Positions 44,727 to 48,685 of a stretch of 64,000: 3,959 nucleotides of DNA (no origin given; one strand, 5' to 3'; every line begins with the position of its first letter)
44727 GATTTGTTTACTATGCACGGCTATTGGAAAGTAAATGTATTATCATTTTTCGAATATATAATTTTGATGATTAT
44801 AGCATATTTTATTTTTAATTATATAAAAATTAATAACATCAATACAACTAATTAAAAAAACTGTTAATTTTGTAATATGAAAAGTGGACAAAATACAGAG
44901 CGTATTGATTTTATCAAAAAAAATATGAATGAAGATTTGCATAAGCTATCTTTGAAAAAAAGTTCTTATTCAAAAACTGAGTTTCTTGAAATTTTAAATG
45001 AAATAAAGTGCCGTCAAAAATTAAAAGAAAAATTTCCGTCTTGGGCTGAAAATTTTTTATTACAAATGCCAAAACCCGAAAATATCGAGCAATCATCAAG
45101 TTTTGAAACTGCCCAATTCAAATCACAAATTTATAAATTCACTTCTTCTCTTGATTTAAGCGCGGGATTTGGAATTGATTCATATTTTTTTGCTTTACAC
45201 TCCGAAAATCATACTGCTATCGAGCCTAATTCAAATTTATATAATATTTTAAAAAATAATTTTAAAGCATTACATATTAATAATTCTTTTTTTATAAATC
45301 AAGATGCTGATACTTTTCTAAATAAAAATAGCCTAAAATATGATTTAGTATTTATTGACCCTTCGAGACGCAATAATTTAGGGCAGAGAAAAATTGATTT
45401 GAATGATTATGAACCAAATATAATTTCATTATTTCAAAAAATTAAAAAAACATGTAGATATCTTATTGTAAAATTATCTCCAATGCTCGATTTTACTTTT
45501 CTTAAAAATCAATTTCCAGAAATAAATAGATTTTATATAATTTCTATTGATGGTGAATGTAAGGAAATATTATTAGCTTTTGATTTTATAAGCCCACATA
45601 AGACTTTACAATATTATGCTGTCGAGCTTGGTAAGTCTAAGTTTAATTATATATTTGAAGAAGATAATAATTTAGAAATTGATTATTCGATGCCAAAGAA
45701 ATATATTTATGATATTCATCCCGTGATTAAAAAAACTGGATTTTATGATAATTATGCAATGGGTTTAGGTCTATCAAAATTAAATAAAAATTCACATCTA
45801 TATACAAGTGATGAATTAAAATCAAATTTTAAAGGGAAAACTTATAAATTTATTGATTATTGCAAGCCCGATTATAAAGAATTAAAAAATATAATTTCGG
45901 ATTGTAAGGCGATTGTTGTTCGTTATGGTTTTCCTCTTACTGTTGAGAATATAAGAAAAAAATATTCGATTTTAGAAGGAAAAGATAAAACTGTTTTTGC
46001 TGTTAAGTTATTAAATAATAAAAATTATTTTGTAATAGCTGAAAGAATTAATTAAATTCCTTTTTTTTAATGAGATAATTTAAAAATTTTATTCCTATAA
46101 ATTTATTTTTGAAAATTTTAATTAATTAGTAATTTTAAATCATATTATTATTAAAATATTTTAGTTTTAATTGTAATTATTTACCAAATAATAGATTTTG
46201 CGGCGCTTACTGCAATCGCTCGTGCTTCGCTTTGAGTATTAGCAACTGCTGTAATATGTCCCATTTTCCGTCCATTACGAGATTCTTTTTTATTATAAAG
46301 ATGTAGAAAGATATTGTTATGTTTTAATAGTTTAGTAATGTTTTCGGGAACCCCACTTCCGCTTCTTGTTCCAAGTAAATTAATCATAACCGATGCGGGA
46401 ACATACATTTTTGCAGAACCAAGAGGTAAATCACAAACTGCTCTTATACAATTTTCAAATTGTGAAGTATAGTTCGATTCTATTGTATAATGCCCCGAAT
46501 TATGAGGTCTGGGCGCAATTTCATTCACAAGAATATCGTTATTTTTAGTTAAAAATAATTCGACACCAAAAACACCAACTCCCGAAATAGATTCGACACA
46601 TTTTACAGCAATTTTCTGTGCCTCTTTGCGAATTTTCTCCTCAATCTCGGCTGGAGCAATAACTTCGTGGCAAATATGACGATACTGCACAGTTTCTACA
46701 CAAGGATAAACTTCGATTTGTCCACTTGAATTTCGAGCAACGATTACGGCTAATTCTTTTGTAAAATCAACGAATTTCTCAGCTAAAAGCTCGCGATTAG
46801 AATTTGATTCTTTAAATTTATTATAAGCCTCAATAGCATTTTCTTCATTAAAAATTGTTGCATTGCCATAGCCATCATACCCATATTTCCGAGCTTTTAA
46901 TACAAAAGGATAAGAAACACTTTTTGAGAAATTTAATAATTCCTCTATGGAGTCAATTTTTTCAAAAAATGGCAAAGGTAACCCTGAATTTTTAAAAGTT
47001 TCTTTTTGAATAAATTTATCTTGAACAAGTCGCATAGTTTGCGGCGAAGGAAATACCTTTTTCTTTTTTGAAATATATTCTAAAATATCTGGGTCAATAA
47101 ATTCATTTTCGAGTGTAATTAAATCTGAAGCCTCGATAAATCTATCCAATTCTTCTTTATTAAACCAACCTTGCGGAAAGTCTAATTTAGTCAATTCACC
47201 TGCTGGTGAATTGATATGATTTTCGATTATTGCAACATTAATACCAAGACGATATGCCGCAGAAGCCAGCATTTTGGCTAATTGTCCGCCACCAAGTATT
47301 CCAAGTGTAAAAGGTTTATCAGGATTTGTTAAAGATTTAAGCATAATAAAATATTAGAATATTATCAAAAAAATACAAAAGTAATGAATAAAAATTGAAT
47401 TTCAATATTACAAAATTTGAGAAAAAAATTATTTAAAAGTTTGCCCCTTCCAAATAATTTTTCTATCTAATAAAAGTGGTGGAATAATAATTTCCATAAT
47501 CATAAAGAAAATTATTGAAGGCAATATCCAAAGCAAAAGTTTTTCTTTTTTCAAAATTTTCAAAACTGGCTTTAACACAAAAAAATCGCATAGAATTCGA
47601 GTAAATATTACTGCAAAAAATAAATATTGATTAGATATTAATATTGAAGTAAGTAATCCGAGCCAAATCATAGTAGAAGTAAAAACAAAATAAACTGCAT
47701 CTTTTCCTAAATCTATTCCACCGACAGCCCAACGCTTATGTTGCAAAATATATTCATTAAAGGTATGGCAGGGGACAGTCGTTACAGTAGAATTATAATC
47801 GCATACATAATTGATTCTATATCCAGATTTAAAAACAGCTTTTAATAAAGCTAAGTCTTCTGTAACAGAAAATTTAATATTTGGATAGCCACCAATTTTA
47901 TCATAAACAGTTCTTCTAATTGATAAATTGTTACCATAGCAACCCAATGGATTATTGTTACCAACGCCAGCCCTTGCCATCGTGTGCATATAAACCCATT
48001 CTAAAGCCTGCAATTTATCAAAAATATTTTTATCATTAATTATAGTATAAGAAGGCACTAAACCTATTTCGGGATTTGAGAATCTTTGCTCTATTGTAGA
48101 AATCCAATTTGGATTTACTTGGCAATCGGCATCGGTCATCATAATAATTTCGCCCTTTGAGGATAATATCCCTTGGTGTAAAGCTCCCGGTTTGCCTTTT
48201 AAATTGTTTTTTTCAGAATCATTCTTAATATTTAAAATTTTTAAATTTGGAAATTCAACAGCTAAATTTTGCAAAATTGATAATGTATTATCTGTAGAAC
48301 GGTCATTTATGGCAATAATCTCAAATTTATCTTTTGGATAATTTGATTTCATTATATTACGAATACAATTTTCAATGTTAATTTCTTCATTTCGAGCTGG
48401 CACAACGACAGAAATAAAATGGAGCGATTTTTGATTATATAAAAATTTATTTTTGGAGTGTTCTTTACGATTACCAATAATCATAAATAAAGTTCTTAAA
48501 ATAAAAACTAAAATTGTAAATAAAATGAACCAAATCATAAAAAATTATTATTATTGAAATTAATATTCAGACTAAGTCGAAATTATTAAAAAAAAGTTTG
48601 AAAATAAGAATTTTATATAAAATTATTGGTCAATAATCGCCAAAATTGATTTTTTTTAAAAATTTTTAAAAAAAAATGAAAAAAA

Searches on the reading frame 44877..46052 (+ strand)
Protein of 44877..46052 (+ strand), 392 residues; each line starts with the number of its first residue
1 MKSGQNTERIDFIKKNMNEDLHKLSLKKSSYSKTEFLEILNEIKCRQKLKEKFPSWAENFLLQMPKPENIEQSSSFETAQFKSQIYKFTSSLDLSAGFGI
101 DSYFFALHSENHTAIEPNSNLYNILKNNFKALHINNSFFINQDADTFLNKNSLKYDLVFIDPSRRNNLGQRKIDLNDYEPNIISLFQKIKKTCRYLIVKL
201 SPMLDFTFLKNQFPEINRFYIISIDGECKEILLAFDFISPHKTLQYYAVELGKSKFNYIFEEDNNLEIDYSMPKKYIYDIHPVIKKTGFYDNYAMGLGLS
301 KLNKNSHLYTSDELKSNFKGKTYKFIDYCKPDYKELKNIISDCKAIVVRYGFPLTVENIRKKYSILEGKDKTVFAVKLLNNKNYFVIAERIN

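Call 29: search_protein_families(library=pfam, proteins=[window:44877-46052:+], max_evalue=0.001)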
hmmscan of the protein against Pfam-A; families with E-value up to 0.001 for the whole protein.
window:44877-46052:+ (392 aa): 3 families
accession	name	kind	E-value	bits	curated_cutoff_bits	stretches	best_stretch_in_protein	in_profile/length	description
PF22013.1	PG_1098_Fer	-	4.4e-10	39.7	27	1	276-318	1-43/44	PG_1098 ferredoxin-like domain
PF18096.6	Thump_like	-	2.3e-05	24.6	26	1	323-389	4-77/78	THUMP domain-like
PF03602.21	Cons_hypoth95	-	2.7e-05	24.3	24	1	109-163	64-122/182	Conserved hypothetical protein 95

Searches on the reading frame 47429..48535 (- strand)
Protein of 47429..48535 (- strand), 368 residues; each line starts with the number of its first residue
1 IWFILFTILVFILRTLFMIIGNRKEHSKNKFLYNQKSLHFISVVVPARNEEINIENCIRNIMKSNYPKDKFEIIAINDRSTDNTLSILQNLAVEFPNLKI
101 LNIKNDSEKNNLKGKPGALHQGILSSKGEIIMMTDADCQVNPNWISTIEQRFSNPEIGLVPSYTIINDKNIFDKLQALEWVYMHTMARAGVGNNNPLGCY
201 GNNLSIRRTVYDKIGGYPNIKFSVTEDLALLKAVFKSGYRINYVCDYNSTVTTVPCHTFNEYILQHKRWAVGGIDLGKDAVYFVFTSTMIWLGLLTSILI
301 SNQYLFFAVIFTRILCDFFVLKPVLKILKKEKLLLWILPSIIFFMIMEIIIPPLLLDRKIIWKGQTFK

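Call 6: search_protein_families(library=pfam, proteins=[window:47429-48535:-], max_evalue=1)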
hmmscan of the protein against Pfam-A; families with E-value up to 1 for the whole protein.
window:47429-48535:- (368 aa): 6 families
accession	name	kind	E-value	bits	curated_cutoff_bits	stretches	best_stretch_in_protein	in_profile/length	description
PF00535.33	Glycos_transf_2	-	3.9e-26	92.4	23.3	1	42-214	1-167/168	Glycosyl transferase family 2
PF13641.12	Glyco_tranf_2_3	-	1e-20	75.2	27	1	41-271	3-229/230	Glycosyltransferase like family 2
PF13632.12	Glyco_trans_2_3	-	1.2e-16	61.6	27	1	130-345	1-195/198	Glycosyl transferase family group 2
PF13506.12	Glyco_transf_21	-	2.4e-13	50.3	21.7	1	112-270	15-173/174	Glycosyl transferase family 21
PF10111.15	Glyco_tranf_2_2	-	2.9e-08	34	27.3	1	42-231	1-196/276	Glycosyltransferase like family 2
PF13704.12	Glyco_tranf_2_4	-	0.035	15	27.5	1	72-137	21-81/98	Glycosyl transferase family 2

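Call 7: search_protein_families(library=ncbifam, proteins=[window:47429-48535:-], max_evalue=1)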
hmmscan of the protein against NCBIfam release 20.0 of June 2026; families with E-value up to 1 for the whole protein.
window:47429-48535:- (368 aa): 25 families
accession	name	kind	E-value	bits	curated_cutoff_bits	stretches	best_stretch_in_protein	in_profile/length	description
TIGR03937.1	PgaC_IcaA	equivalog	4.1e-28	98.5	422.3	1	4-350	10-348/407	poly-beta-1,6-N-acetyl-D-glucosamine synthase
TIGR03472.1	HpnI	equivalog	5.7e-22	78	310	1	31-367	33-362/373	bacteriohopanetetrol glucosamine biosynthesis glycosyltransferase HpnI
TIGR03469.1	HpnB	hypoth_equivalog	1.6e-21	76.8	379.25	1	9-344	14-359/386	hopene-associated glycosyltransferase HpnB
NF045692.1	OglycostaseCruG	equivalog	1.3e-19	70.4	600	1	11-245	14-249/386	2'-O-glycosyltransferase CruG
NF041875.1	EPS_EpsD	equivalog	4.8e-19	68.9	370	1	41-246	1-201/325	exopolysaccharide biosynthesis glycosyltransferase EpsD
TIGR03965.1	mycofact_glyco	equivalog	8.9e-19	67.7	280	1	37-276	72-303/467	mycofactocin biosynthesis glycosyltransferase MftF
TIGR03111.1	glyc2_xrt_Gpos1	hypoth_equivalog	3.8e-18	65.5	363.95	1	4-176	14-180/439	TIGR03111 family XrtG-associated glycosyltransferase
TIGR04283.1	glyco_like_mftF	equivalog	8.5e-15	54.9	182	1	41-241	1-175/221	TIGR04283 family arsenosugar biosynthesis glycosyltransferase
NF041865.1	EpsU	equivalog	3.2e-12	46.2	700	1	41-278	41-270/394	exopolysaccharide biosynthesis GT2 family glycosyltransferase EpsU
TIGR03030.1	CelA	equivalog_domain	5.1e-12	44.6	699.1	2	6-138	100-239/714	UDP-forming cellulose synthase catalytic subunit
TIGR04242.1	nodulat_NodC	equivalog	5.9e-12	45.3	550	1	12-271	20-282/395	chitooligosaccharide synthase NodC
NF010496.0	PRK13915.1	equivalog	2.6e-11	43.2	262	1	29-160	21-151/307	glucosyl-3-phosphoglycerate synthase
NF007482.0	PRK10073.1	equivalog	4.8e-11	42.2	423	1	37-147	4-105/334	glycosyltransferase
NF038299.1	EPS_HpsN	equivalog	1.5e-10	40.6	425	1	40-178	2-132/317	hormogonium polysaccharide biosynthesis glycosyltransferase HpsN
NF047588.1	GlcsyltransPgfSStrep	equivalog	5.1e-10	39.1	500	1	41-153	3-111/308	glycosyltransferase PgfS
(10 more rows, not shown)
